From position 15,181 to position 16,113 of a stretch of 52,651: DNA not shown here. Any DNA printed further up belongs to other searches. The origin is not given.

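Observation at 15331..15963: GspG-like prepilin carrying a proline-rich linker and a 53-residue polybasic tail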

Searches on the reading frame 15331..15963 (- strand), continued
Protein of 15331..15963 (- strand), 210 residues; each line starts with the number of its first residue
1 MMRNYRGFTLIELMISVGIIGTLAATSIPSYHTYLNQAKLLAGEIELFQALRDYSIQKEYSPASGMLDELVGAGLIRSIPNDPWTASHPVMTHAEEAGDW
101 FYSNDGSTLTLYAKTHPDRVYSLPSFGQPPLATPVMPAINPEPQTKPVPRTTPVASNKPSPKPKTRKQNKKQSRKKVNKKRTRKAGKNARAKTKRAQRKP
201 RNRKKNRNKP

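Call 74: find_encoding_contigs(protein=P0001, flank=4000, max_places=2)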
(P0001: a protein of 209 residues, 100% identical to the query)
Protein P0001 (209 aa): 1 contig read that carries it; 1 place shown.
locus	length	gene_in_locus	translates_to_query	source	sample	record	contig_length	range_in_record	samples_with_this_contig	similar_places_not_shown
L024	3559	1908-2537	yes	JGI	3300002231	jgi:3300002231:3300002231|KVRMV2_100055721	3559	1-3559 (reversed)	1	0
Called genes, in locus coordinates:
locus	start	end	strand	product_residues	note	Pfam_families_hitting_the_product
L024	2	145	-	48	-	?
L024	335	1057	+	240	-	-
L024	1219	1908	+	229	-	-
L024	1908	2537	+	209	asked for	PF07963:N_methyl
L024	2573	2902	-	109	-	PF01641:SelR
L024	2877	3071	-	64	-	-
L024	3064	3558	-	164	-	?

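Call 84: find_encoding_contigs(protein=P0007, flank=5000, max_places=1)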
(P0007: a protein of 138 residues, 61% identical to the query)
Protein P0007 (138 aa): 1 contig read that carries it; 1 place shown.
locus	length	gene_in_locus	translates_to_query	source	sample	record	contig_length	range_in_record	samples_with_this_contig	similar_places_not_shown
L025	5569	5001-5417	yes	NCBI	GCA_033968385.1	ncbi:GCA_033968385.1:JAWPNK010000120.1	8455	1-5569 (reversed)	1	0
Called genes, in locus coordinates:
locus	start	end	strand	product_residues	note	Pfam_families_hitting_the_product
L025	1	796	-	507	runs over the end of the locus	PF13541:ChlI, PF00158:Sigma54_activat (faint), PF01078:Mg_chelatase, PF07728:AAA_5 (faint), PF00493:MCM (weak), PF13335:Mg_chelatase_C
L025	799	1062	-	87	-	PF04380:BMFP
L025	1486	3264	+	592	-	PF00989:PAS, PF13188:PAS_8 (faint), PF13426:PAS_9, PF00989:PAS, PF08448:PAS_4, PF07730:HisKA_3, PF02518:HATPase_c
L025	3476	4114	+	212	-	PF00072:Response_reg, PF08281:Sigma70_r4_2 (weak), PF00196:GerE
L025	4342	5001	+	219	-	PF00643:zf-B_box (weak)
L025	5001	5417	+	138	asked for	PF07963:N_methyl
